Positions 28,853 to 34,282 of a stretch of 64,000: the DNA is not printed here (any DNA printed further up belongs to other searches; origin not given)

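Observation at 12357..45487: Near-identical, extremely GC-rich 1.17-kb inverted repeat encodes the motor domains of two convergent kinesin-3 genes and brackets a 30.7-kb gene block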

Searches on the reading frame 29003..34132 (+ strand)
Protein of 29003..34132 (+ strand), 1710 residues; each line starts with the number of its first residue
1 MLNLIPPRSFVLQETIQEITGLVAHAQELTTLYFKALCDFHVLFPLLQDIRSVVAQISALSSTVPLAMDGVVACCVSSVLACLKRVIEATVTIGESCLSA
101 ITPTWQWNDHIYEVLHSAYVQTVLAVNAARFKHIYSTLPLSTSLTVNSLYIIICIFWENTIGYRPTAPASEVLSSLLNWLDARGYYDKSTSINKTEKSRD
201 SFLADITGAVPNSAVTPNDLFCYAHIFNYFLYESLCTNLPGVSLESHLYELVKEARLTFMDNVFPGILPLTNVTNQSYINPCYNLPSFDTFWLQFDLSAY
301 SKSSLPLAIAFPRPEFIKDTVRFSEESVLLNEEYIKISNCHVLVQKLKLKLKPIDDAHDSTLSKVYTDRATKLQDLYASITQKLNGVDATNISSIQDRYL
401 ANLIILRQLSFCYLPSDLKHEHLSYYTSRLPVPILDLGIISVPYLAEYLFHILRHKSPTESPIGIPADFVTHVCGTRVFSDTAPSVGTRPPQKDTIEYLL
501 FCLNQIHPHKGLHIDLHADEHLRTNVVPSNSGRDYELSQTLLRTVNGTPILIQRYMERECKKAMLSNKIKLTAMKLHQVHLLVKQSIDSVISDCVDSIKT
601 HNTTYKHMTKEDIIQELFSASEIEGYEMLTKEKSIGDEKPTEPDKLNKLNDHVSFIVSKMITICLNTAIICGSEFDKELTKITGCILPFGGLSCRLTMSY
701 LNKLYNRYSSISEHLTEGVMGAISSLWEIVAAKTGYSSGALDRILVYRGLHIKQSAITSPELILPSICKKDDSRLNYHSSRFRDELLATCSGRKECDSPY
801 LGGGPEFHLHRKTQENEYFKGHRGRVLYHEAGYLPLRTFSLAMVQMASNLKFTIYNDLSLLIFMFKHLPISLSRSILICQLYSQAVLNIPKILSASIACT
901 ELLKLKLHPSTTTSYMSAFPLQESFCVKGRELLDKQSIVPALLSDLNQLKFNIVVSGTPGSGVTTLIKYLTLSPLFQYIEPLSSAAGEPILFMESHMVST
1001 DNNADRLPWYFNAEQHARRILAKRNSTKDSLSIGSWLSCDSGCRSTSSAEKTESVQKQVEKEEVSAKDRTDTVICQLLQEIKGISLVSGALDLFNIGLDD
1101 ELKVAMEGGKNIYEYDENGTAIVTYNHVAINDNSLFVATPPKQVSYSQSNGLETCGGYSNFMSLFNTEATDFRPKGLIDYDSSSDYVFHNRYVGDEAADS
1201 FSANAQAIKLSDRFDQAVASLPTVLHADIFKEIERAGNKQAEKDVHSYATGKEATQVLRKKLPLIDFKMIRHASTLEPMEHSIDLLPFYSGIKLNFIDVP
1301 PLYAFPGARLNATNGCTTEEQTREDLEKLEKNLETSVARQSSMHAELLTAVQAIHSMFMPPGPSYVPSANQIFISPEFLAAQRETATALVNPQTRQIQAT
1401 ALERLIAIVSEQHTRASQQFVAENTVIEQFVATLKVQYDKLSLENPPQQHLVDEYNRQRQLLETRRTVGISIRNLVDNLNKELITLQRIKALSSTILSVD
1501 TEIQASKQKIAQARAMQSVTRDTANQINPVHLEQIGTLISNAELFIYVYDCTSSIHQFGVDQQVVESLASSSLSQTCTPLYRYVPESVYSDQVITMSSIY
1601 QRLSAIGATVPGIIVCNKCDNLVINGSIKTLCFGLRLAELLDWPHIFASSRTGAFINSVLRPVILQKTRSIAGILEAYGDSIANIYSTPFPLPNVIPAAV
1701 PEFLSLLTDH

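Call 51: search_protein_families(library=pfam, proteins=[window:29003-34132:+], max_evalue=0.01)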
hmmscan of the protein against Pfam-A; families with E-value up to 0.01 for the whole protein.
window:29003-34132:+ (1710 aa): 1 family
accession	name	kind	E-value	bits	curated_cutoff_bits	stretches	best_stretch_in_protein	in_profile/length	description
PF13521.12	AAA_28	-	0.0092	16.7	27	0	953-1072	2-112/164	AAA domain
